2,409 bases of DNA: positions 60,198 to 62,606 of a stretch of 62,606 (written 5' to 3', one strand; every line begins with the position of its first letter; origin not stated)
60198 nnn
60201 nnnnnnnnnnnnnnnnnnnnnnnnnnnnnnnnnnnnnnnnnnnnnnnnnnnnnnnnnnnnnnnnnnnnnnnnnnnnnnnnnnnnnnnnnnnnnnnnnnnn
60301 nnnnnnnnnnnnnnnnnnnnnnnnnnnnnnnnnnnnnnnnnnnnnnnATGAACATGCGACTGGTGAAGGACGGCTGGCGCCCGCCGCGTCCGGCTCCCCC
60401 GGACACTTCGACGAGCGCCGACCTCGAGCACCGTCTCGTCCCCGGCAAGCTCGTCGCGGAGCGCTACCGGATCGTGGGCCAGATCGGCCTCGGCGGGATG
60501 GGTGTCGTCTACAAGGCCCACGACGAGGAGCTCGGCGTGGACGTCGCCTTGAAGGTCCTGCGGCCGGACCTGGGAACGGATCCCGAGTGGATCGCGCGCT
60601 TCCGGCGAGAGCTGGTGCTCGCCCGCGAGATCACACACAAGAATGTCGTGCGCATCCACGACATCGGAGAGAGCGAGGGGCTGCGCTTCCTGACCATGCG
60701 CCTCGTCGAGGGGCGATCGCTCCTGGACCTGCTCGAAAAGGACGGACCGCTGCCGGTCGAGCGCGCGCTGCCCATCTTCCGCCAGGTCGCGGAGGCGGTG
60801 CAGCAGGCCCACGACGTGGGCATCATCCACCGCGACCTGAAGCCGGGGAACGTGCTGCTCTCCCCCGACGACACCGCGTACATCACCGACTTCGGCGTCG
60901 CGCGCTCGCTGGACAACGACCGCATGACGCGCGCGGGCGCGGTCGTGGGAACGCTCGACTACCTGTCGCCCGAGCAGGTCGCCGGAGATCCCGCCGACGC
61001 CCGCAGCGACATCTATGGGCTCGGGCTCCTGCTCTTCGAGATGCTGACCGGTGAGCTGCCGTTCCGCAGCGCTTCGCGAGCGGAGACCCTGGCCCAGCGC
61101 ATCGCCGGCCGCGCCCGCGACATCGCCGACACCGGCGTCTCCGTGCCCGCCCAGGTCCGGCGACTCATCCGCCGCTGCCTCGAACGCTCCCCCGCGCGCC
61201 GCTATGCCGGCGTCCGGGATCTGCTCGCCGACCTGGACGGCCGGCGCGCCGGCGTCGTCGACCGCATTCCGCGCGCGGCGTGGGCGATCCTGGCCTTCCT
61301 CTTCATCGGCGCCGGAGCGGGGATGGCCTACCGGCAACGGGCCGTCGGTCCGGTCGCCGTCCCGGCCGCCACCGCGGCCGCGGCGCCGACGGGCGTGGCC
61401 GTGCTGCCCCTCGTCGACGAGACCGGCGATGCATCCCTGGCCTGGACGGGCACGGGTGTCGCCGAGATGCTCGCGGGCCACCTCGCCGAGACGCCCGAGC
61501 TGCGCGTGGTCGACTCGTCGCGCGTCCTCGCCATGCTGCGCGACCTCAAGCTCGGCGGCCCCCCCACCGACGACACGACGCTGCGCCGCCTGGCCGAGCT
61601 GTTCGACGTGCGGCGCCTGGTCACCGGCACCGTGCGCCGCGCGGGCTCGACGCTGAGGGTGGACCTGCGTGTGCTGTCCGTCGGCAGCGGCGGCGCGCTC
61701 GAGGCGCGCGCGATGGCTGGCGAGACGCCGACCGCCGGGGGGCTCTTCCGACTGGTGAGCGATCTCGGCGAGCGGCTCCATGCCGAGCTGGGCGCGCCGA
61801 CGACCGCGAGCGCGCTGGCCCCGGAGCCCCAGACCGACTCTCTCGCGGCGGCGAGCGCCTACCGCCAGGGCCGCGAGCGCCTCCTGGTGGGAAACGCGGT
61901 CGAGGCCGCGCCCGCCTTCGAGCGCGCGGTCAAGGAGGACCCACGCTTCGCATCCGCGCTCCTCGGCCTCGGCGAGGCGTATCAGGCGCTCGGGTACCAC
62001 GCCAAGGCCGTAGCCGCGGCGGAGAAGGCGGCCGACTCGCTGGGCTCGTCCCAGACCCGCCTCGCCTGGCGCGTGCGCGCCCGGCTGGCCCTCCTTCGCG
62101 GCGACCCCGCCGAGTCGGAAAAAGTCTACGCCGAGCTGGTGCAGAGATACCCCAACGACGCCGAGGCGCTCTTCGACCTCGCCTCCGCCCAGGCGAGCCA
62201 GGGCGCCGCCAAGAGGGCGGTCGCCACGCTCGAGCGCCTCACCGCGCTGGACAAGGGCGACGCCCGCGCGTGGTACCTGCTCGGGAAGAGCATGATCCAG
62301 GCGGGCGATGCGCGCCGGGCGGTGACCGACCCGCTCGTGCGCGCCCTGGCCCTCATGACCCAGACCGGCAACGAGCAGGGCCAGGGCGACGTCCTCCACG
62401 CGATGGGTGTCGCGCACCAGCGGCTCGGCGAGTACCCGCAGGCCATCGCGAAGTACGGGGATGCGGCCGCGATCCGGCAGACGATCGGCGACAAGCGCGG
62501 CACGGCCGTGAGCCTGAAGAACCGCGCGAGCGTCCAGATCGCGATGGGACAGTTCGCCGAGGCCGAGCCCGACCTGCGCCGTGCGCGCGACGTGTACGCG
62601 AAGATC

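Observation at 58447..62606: Sigma-54-driven secreted protein - FHA/GAF - receptor Ser/Thr kinase module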

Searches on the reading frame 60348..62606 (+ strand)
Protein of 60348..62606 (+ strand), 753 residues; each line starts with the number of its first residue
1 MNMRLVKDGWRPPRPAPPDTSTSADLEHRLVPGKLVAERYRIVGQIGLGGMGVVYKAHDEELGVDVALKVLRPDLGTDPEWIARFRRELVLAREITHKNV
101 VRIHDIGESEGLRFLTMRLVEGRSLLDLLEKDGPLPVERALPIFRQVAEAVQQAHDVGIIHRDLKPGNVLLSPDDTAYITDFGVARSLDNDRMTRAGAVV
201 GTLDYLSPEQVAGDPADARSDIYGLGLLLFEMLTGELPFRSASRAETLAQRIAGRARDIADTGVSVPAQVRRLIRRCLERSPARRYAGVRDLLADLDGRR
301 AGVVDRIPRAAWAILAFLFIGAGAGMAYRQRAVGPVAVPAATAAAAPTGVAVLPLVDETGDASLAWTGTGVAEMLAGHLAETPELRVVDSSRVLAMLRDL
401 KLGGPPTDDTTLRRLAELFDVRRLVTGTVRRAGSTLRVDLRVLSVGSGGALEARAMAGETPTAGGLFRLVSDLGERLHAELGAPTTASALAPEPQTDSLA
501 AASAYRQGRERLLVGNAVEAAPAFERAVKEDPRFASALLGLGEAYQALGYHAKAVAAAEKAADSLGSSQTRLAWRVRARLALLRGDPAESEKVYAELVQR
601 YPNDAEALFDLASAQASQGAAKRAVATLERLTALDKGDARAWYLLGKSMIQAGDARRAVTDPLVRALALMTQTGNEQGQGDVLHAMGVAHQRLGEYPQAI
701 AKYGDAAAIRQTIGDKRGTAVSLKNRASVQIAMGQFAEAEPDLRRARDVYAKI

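Call 5: search_protein_families(library=pfam, proteins=[window:60348-62606:+], max_evalue=0.01)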
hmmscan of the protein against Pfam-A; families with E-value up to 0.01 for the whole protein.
window:60348-62606:+ (753 aa): 22 families
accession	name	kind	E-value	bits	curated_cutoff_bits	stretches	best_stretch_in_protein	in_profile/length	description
PF00069.31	Pkinase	-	2.2e-49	168.7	31.7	1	40-287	1-253/263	Protein kinase domain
PF07714.23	PK_Tyr_Ser-Thr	-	2e-32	113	23.1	1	44-286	5-249/258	Protein tyrosine and serine/threonine kinase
PF07719.23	TPR_2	-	4e-17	61.3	27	0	681-709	2-30/34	Tetratricopeptide repeat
PF13424.12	TPR_12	-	8.9e-14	51.9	30.1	1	682-751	5-76/77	Tetratricopeptide repeat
PF13432.12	TPR_16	-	1.1e-13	51.7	32.7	2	577-638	3-64/65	Tetratricopeptide repeat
PF14559.12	TPR_19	-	6.4e-13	49.3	25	2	582-647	2-67/68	Tetratricopeptide repeat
PF13431.12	TPR_17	-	1.6e-12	47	24.4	0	523-554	1-32/34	Tetratricopeptide repeat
PF13428.12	TPR_14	-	6.3e-12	45.4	23.5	2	573-613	3-43/44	Tetratricopeptide repeat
PF13414.12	TPR_11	-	2.5e-10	40.3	26.8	0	519-549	12-42/42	TPR repeat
PF13181.12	TPR_8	-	1.2e-08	34.8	25.7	0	535-562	1-28/34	Tetratricopeptide repeat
PF13174.12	TPR_6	-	1.4e-08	35.2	26.3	0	578-603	7-32/33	Tetratricopeptide repeat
PF00515.34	TPR_1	-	2.7e-08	33.7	27.8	0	720-746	1-27/34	Tetratricopeptide repeat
PF03109.22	ABC1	-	3.8e-07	29.9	22.9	1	112-191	142-220/244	ABC1 atypical kinase-like domain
PF12895.13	ANAPC3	-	1.2e-06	29.2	27.2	1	594-656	11-73/82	Anaphase-promoting complex, cyclosome, subunit 3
PF13176.12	TPR_7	-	2e-05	24.7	27.9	0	683-716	2-35/36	Tetratricopeptide repeat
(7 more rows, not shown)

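Call 6: search_protein_families(library=ncbifam, proteins=[window:60348-62606:+], max_evalue=0.01)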
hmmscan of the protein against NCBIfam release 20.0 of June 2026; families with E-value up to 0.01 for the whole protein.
window:60348-62606:+ (753 aa): 33 families (the best 25 are shown)
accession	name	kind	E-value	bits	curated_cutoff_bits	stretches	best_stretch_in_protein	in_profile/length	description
NF033483.0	PknB_PASTA_kin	equivalog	6.8e-92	309.3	450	1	33-297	2-266/563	Stk1 family PASTA domain-containing Ser/Thr kinase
NF052427.1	StpK7MSMEG_1200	equivalog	5.8e-60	203.4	900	1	39-295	8-264/601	serine/threonine protein kinase StpK7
NF047741.1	antiphage_MADS6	equivalog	7.8e-48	163.4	460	2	137-297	298-458/612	methylation-associated defense system protein kinase MAD6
NF009651.0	PRK13184.1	equivalog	2.7e-44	151.4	839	1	38-299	2-290/932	serine/threonine-protein kinase PknD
TIGR03903.1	TOMM_kin_cyc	equivalog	2.9e-43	148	705.75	1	64-289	4-237/1267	TOMM system kinase/cyclase fusion protein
NF053615.1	SerThrKinAfsKStmc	equivalog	1.3e-33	116.7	1300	1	40-302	15-270/809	protein serine/threonine kinase AfsK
NF038150.1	lanthi_synth_IV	equivalog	2e-32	112.5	650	1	12-300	161-457/851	class IV lanthionine synthetase LanL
NF033442.0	BREX_PglW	equivalog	1.3e-30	106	990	2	84-299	256-486/1391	BREX system serine/threonine kinase PglW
NF038151.1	lanthi_synth_III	equivalog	2.5e-21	75.8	575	1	34-284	216-469/833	class III lanthionine synthetase LanKC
NF040959.1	MamA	equivalog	3.5e-13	49.5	200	1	573-710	39-169/204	magnetosome protein MamA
TIGR02917.1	PEP_TPR_lipo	equivalog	7.4e-10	37.3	312.2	1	578-709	506-630/899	XrtA/PEP-CTERM system TPR-repeat protein PrsT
TIGR02552.1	LcrH_SycD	equivalog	2e-09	37.2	104.8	1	584-659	31-106/136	SycD/LcrH family type III secretion system chaperone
NF043056.1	T4SS_LegK1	equivalog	1.5e-08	33.7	550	1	119-230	160-281/516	Dot/Icm T4SS effector kinase LegK1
TIGR04510.1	mod_pep_cyc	subfamily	2.5e-08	32.9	400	1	422-686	317-581/814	putative peptide modification system cyclase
NF033920.0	C39_PA2778_fam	equivalog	4.2e-08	32.9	150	1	576-659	160-244/255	PA2778 family cysteine peptidase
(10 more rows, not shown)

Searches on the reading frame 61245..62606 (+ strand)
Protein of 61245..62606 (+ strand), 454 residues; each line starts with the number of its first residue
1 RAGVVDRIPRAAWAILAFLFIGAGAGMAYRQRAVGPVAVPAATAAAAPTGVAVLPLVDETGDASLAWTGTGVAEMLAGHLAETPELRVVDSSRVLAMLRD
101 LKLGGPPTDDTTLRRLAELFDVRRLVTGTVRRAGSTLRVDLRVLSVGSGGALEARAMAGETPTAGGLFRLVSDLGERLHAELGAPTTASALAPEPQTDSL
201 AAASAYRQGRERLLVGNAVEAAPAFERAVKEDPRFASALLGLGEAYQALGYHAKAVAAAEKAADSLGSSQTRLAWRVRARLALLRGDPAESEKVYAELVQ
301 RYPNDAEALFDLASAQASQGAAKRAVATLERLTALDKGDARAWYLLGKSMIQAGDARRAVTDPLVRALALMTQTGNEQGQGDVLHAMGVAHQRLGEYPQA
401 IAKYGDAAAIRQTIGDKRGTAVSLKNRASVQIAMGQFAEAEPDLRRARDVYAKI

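Call 41: find_homologous_proteins(query=window:61245-62606:+, max_evalue=1e-10)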
Query window:61245-62606:+ (454 aa): 27 proteins with E <= 1e-10 among 8000 candidates.
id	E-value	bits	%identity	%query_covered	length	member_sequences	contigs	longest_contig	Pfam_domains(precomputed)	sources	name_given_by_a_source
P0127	9.7e-184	629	74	90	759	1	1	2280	PF13431.13,PF23914.2,PF12862.14,PF13414.13,PF13428.13,PF13374.13,PF14559.13,PF17874.8,PF00515.35,PF13424.13,PF28559.1,PF14938.13,PF13432.13,PF13181.13,PF07719.24,PF13174.13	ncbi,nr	ncbi:MAG TPA: tetratricopeptide repeat protein, partial [Vicinamibacteria bacterium]|nr:tetratricope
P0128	1.1e-173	596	78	83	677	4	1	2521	PF13431.13,PF23914.2,PF13414.13,PF13428.13,PF14559.13,PF07714.24,PF00069.32,PF03109.23,PF13432.13,PF13181.13,PF07719.24,PF13174.13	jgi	jgi:TolB-like protein/Flp pilus assembly protein TadD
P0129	9.0e-162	557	67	89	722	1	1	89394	PF13431.13,PF13414.13,PF13176.13,PF24885.2,PF13428.13,PF13374.13,PF14559.13,PF17874.8,PF00515.35,PF13424.13,PF14938.13,PF13432.13,PF13181.13,PF07719.24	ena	-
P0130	1.9e-156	539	85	67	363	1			PF13431.13,PF23914.2,PF13414.13,PF13176.13,PF13428.13,PF13374.13,PF14559.13,PF00515.35,PF12895.14,PF13424.13,PF13432.13,PF13181.13,PF07719.24,PF13174.13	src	-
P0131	1.6e-147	510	85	63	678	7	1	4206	PF13431.13,PF13414.13,PF13176.13,PF13428.13,PF13374.13,PF14559.13,PF17874.8,PF00515.35,PF13424.13,PF13181.13,PF07719.24,PF13174.13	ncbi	-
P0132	4.0e-145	502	61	98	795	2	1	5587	PF13414.13,PF13428.13,PF13374.13,PF07714.24,PF00069.32,PF17874.8,PF00515.35,PF03109.23,PF13424.13,PF13432.13,PF13181.13,PF07719.24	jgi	jgi:tetratricopeptide (TPR) repeat protein/TolB-like protein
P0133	4.2e-142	492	67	76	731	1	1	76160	PF14559.13,PF13431.13,PF13414.13,PF17874.8,PF00515.35,PF13424.13,PF14938.13,PF13428.13,PF07719.24,PF13374.13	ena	-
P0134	3.3e-136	473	60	84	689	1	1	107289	PF13431.13,PF23914.2,PF12862.14,PF13414.13,PF13176.13,PF24885.2,PF13428.13,PF13374.13,PF14559.13,PF13371.13,PF17874.8,PF00515.35,PF13424.13,PF14938.13,PF13432.13,PF13181.13,PF07719.24,PF13174.13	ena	-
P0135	1.9e-119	417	54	93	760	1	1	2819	PF13431.13,PF13414.13,PF13428.13,PF14559.13,PF07714.24,PF00069.32,PF00515.35,PF03109.23,PF13424.13,PF14531.13,PF07719.24,PF01636.30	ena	-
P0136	2.0e-108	381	54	79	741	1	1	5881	PF10602.16,PF13431.13,PF13414.13,PF13176.13,PF13428.13,PF13374.13,PF14559.13,PF17874.8,PF00515.35,PF13424.13,PF13432.13,PF13181.13,PF07719.24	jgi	jgi:eukaryotic-like serine/threonine-protein kinase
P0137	3.3e-95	337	63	58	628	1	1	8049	PF13431.13,PF12862.14,PF13414.13,PF13176.13,PF24885.2,PF13428.13,PF13374.13,PF14559.13,PF17874.8,PF00515.35,PF13424.13,PF14938.13,PF13432.13,PF13181.13,PF07719.24,PF13174.13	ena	-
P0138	5.7e-87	310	74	41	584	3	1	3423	PF25063.1,PF12862.14,PF13414.13,PF13176.13,PF24885.2,PF13428.13,PF13374.13,PF14559.13,PF17874.8,PF00515.35,PF13424.13,PF14938.13,PF13181.13,PF07719.24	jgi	jgi:tetratricopeptide (TPR) repeat protein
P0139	5.9e-83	297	57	64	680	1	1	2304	PF13431.13,PF13414.13,PF13176.13,PF13428.13,PF13374.13,PF14559.13,PF17874.8,PF00515.35,PF13424.13,PF13432.13,PF13181.13,PF07719.24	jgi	jgi:tetratricopeptide (TPR) repeat protein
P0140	9.8e-66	240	41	89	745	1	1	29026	PF13431.13,PF23914.2,PF13414.13,PF13428.13,PF14559.13,PF07714.24,PF00069.32,PF00515.35,PF03109.23,PF13424.13,PF13432.13,PF13181.13,PF07719.24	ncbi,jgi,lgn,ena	ncbi:MAG TPA: protein kinase [Thermoanaerobaculia bacterium]|jgi:tetratricopeptide (TPR) repeat prot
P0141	5.2e-63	231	50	60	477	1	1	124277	PF14559.13,PF07714.24,PF00069.32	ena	-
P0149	1.3e-14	72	28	64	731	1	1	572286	PF13431.13,PF23914.2,PF13414.13,PF03783.21,PF13428.13,PF17680.7,PF14559.13,PF00515.35,PF13424.13,PF13432.13,PF13181.13,PF07719.24,PF13174.13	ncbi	ncbi:MAG: FlgO family outer membrane protein [Candidatus Sericytochromatia bacterium]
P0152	2.7e-11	61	35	44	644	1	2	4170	PF14559.13,PF13431.13,PF13414.13,PF04052.19,PF00486.35,PF13428.13,PF07719.24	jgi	jgi:DNA-binding winged helix-turn-helix (wHTH) protein/TolB-like protein/tetratricopeptide (TPR) rep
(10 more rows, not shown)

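Call 44: search_protein_families(library=pfam, proteins=[P0152, P0149], max_evalue=1)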
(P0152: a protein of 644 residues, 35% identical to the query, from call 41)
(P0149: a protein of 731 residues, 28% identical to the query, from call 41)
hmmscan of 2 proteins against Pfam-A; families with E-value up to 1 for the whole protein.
P0152 (644 aa): 18 families
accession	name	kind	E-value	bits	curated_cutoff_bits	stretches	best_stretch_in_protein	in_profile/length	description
PF00486.34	Trans_reg_C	-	1.4e-18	67.1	26.2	1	22-96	2-77/77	Transcriptional regulatory protein, C terminal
PF07719.23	TPR_2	-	1.7e-13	49.9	27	2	511-537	8-34/34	Tetratricopeptide repeat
PF14559.12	TPR_19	-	2.6e-12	47.3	25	3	515-566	2-53/68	Tetratricopeptide repeat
PF13414.12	TPR_11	-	5.2e-09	36.1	26.8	1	294-320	12-38/42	TPR repeat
PF13431.12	TPR_17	-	4.6e-08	33.2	24.4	0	527-553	2-28/34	Tetratricopeptide repeat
PF13428.12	TPR_14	-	2.7e-06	28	23.5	1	511-546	8-43/44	Tetratricopeptide repeat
PF04052.18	TolB_N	-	8.9e-06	26.2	22.4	1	130-226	10-104/106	TolB amino-terminal domain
PF23914.1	TPR_CcmH_CycH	-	7.1e-05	23.1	42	1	516-560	62-106/158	Cytochrome c-type biogenesis protein H TPR domain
PF00515.34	TPR_1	-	0.00013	22.1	27.8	0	294-309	19-34/34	Tetratricopeptide repeat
PF13432.12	TPR_16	-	0.00033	21.5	32.7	2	513-560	6-53/65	Tetratricopeptide repeat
PF13181.12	TPR_8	-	0.0033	17.9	25.7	0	294-308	19-33/34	Tetratricopeptide repeat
PF13174.12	TPR_6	-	0.0044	18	26.3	0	511-536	7-32/33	Tetratricopeptide repeat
PF07721.20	TPR_4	-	0.016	16.2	27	1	422-445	3-26/26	Tetratricopeptide repeat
PF17680.6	FlgO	-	0.042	14.2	22.6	1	134-232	19-122/130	FlgO protein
PF16068.10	DUF4810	-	0.057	14.4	34.7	0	453-491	35-73/85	Domain of unknown function (DUF4810)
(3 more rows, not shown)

P0149 (731 aa): 27 families (the best 25 are shown)
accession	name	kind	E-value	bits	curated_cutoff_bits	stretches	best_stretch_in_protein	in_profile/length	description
PF07719.23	TPR_2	-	1.7e-19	68.7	27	4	621-652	2-33/34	Tetratricopeptide repeat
PF14559.12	TPR_19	-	2.6e-18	66.5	25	5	631-690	2-61/68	Tetratricopeptide repeat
PF13432.12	TPR_16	-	9.5e-17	61.6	32.7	4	659-720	2-63/65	Tetratricopeptide repeat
PF13428.12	TPR_14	-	1.4e-15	56.7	23.5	5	660-696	7-43/44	Tetratricopeptide repeat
PF00515.34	TPR_1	-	2.3e-14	52.9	27.8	1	622-652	3-33/34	Tetratricopeptide repeat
PF13431.12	TPR_17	-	8.8e-13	47.9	24.4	1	644-674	3-33/34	Tetratricopeptide repeat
PF23914.1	TPR_CcmH_CycH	-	2.7e-12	47.2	42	2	615-723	45-156/158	Cytochrome c-type biogenesis protein H TPR domain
PF13424.12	TPR_12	-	8.3e-12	45.6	30.1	7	621-677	4-68/77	Tetratricopeptide repeat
PF03783.19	CsgG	-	4.7e-10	39.6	20.8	1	33-116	8-97/210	Curli production assembly/transport component CsgG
PF17680.6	FlgO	-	4.4e-08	33.5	22.6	1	32-140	18-119/130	FlgO protein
PF13181.12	TPR_8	-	5.9e-08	32.7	25.7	2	658-687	5-34/34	Tetratricopeptide repeat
PF13174.12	TPR_6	-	2.2e-07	31.5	26.3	2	690-720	2-32/33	Tetratricopeptide repeat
PF13414.12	TPR_11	-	3.7e-07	30.2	26.8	1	661-702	1-42/42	TPR repeat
PF13036.11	LpoB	-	5.4e-05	23.6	22.3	1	37-138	32-139/147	Peptidoglycan-synthase activator LpoB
PF21545.3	T7SS_EccA1_N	-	0.00029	20.7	27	1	636-689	184-240/272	T7SS, ESX-1 secretion system protein EccA1, N-terminal domain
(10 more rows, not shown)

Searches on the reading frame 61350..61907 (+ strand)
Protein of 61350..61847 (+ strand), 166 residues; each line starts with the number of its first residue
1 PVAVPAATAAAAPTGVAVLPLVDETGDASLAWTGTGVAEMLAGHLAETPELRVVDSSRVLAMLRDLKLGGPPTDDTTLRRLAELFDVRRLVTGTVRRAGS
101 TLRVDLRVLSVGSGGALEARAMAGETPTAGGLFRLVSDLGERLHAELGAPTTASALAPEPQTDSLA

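Call 39: search_solved_structures(query=window:61350-61847:+, max_evalue=10, show_alignments=2)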
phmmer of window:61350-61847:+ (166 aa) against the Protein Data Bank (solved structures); distinct sequences matched with E-value up to 10: 0.

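Call 40: find_homologous_proteins(query=window:61350-61847:+, max_evalue=0.001)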
Query window:61350-61847:+ (166 aa): 6 proteins with E <= 0.001 among 2083 candidates.
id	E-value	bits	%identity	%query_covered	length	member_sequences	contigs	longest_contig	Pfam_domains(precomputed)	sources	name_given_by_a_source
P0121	4.1e-34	136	94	38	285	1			PF07714.24,PF00069.32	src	-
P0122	3.9e-28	116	49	90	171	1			-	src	-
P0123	2.7e-16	78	100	17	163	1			PF07714.24,PF00069.32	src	-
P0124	1.5e-4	40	32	86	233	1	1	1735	PF03783.21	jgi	jgi:TolB-like protein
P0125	2.4e-4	39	34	64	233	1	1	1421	PF03783.21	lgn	-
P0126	4.1e-4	38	34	58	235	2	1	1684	PF03783.21,PF07719.24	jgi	jgi:TolB-like protein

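Call 44: search_protein_families(library=pfam, proteins=[P0124, window:61350-61847:+], max_evalue=1)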
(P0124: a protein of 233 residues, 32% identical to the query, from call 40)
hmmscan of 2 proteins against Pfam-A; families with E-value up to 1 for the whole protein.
P0124 (233 aa): 8 families
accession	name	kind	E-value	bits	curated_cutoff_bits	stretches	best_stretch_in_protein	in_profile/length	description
PF03783.19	CsgG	-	1.6e-15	57.4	20.8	1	21-112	4-97/210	Curli production assembly/transport component CsgG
PF13036.11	LpoB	-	3.6e-05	24.1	22.3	1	59-117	55-114/147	Peptidoglycan-synthase activator LpoB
PF17680.6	FlgO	-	0.011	16.1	22.6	1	30-140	21-123/130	FlgO protein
PF10758.14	DUF2586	-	0.037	13.6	26.4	1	69-132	218-279/386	Protein of unknown function (DUF2586)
PF13428.12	TPR_14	-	0.056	14.6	23.5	1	188-227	3-42/44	Tetratricopeptide repeat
PF07719.23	TPR_2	-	0.11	13.2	27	1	188-218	3-33/34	Tetratricopeptide repeat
PF08737.15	Rgp1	-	0.16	11.6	31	1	112-163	5-57/415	Rgp1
PF13174.12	TPR_6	-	0.2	12.8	26.3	0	189-217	3-31/33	Tetratricopeptide repeat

window:61350-61847:+ (166 aa): 1 family
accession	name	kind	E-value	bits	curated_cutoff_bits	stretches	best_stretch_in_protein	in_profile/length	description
PF03783.19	CsgG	-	0.0024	17.6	20.8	1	16-95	12-98/210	Curli production assembly/transport component CsgG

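Call 75: predict_structure(alignment_id=A5)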
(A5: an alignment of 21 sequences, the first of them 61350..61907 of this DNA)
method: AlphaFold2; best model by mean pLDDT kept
length: 186 residues; sequences in the alignment: 21
mean_pLDDT: 88.7   pTM: 0.73
mean pLDDT of the five models: 88.7, 88.3, 85.9, 85.0, 83.7
residues with pLDDT >= 90: 123; 70-90: 45; 50-70: 15; < 50: 3
segments of 3 or more residues with pLDDT < 50: 154-156
pLDDT, mean of each block of 10 residues (from residue 1): 68 93 94 94 93 95 91 91 96 95 97 89 94 95 88 55 84 87 86
secondary structure, 60 per line:
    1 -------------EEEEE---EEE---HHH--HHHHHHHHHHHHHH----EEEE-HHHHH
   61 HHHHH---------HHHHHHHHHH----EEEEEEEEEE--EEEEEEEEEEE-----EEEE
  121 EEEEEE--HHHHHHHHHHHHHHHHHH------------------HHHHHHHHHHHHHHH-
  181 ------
elements in order: E14-18 E22-24 H33-46 E51-54 H56-65 H75-84 E89-98 E101-111 E117-126 H129-146 H165-179

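Call 78: fold_search(model_id=the predicted structure, library=pdb)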
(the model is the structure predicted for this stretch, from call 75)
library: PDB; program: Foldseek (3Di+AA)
matches with E <= 10: 1568; with E <= 0.001: 15
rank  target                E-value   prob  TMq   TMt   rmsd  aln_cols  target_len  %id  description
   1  4pwz_A                9.2e-07  1.00  0.55  0.27   3.1       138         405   12  Crystal structure of TolB protein from Yersinia pestis CO92 (released 2014-04-02)
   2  4pwz_B                2.1e-06  1.00  0.54  0.27   3.2       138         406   12  Crystal structure of TolB protein from Yersinia pestis CO92 (released 2014-04-02)
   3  4r40_A                2.1e-06  1.00  0.53  0.26   3.5       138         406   12  Crystal Structure of TolB/Pal complex from Yersinia pestis. (released 2014-09-03)
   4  2ivz_A                3.1e-06  1.00  0.46  0.24   4.1       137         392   12  Structure of TolB in complex with a peptide of the colicin E9 T- domain (released 2006-08-16)
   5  4r40_C                3.3e-06  1.00  0.51  0.25   3.7       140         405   13  Crystal Structure of TolB/Pal complex from Yersinia pestis. (released 2014-09-03)
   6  2w8b_A                3.5e-06  1.00  0.51  0.25   3.8       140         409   14  Crystal structure of processed TolB in complex with Pal (released 2009-02-17)
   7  3iax_A                4.0e-06  1.00  0.51  0.26   3.8       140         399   14  The crystal structure of the TolB box of Colicin A in complex with TolB reveals important differences in the recruitme (released 2009-10-13)
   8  4hrv_A                6.2e-06  1.00  0.48  0.61   5.1       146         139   18  Crystal Structure of Lipoprotein GNA1162 from Neisseria meningitidis (released 2013-04-24)
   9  2w8b_B                6.6e-06  1.00  0.51  0.25   3.7       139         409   14  Crystal structure of processed TolB in complex with Pal (released 2009-02-17)
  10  2hqs_B                8.5e-06  1.00  0.51  0.25   3.6       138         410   14  Crystal structure of TolB/Pal complex (released 2007-04-03)
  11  4q6l                  1.2e-05  1.00  0.47  0.61   4.6       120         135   13  LpoB C-terminal domain from Salmonella enterica (Native) (released 2014-05-14)
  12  2ivz_D                2.3e-04  1.00  0.47  0.25   4.2       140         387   11  Structure of TolB in complex with a peptide of the colicin E9 T- domain (released 2006-08-16)
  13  4q6z_A                4.9e-04  1.00  0.46  0.60   4.0       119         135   15  LpoB C-terminal domain from Escherichia coli (released 2014-05-14)
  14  4uv2_I                5.9e-04  0.99  0.35  0.29  10.3       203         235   11  Structure of the curli transport lipoprotein CsgG in a non-lipidated, pre-pore conformation (released 2014-09-24)
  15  6l7c_A                9.8e-04  1.00  0.38  0.29  10.9       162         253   15  CsgFG complex with substrate CsgAN6 peptide in Curli biogenesis system (released 2020-01-15)
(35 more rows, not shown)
